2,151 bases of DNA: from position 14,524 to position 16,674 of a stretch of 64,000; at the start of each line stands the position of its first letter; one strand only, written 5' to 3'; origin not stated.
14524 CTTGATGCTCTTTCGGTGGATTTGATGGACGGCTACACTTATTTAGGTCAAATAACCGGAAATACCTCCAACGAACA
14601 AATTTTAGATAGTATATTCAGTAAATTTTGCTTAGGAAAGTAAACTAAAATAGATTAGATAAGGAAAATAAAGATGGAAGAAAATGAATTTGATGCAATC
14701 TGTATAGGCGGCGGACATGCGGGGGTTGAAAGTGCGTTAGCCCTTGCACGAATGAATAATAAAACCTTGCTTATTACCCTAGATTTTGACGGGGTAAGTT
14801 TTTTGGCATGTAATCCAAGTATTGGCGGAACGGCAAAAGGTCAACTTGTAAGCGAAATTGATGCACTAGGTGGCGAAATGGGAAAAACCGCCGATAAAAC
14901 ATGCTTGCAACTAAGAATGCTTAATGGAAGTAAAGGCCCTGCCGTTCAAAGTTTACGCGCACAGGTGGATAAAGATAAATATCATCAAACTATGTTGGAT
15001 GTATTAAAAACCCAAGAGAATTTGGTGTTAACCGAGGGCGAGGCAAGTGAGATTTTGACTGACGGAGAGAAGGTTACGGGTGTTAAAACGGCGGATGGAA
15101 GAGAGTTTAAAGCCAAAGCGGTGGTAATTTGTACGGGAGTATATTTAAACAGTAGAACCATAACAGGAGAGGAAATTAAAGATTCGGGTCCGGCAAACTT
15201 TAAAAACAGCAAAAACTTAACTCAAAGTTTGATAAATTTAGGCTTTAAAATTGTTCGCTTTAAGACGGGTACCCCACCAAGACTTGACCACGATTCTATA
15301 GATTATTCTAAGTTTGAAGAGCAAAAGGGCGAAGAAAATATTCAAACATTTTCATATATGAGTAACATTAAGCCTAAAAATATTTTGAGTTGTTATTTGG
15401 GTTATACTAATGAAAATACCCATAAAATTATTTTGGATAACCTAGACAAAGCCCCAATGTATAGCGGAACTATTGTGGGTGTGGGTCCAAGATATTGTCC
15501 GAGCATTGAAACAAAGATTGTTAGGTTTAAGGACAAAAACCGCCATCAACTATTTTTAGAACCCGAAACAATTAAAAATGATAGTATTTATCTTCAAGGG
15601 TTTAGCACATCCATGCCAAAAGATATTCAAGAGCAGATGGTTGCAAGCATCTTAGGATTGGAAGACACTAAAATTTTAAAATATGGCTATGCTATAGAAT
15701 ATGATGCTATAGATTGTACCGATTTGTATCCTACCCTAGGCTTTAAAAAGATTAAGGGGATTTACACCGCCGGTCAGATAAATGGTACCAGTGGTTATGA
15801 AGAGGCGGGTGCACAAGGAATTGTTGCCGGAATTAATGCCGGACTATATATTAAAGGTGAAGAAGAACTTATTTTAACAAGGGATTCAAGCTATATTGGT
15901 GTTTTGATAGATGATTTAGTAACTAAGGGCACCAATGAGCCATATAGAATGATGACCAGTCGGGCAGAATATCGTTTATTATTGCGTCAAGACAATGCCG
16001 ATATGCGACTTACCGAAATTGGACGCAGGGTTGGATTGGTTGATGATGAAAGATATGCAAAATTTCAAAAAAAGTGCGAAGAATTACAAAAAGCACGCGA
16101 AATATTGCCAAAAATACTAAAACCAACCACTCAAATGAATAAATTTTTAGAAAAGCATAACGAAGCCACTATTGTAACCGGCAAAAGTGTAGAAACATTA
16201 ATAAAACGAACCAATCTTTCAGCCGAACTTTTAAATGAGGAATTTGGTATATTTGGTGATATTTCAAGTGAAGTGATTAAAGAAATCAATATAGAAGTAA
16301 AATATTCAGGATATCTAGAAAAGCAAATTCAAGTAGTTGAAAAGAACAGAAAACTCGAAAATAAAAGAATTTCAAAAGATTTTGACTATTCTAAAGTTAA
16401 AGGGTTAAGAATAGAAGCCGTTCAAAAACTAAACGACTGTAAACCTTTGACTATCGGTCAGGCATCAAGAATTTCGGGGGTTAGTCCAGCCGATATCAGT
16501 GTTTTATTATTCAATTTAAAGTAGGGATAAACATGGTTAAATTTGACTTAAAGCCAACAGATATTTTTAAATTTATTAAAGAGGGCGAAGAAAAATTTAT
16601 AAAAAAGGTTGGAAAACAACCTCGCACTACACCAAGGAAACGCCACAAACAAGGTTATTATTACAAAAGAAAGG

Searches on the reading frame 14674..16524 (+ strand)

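Call 65: search_protein_families(library=pfam, proteins=[window:14674-16524:+], max_evalue=0.00001)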
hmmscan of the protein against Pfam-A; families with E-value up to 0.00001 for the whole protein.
window:14674-16524:+ (616 aa): 6 families
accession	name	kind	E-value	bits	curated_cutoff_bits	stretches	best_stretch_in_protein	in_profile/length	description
PF01134.28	GIDA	-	1.3e-153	512.2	22.1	1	8-397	2-391/391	Glucose inhibited division protein A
PF13932.14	SAM_GIDA_C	-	3.9e-26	91.1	27.1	1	556-612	1-57/57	tRNA modifying enzyme MnmG/GidA C-terminal helical bundle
PF21680.2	GIDA_C_1st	-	4.4e-17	63.1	24.7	1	458-551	1-95/96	tRNA modifying enzyme MnmG/GidA C-terminal helical domain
PF12831.13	FAD_oxidored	-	1.5e-08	34.8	27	1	7-155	1-145/416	FAD dependent oxidoreductase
PF07992.20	Pyr_redox_2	-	1.2e-07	31.9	26.1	1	7-167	2-121/291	Pyridine nucleotide-disulphide oxidoreductase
PF01266.30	DAO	-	7.5e-06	26.1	27.9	0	95-159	143-207/353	FAD dependent oxidoreductase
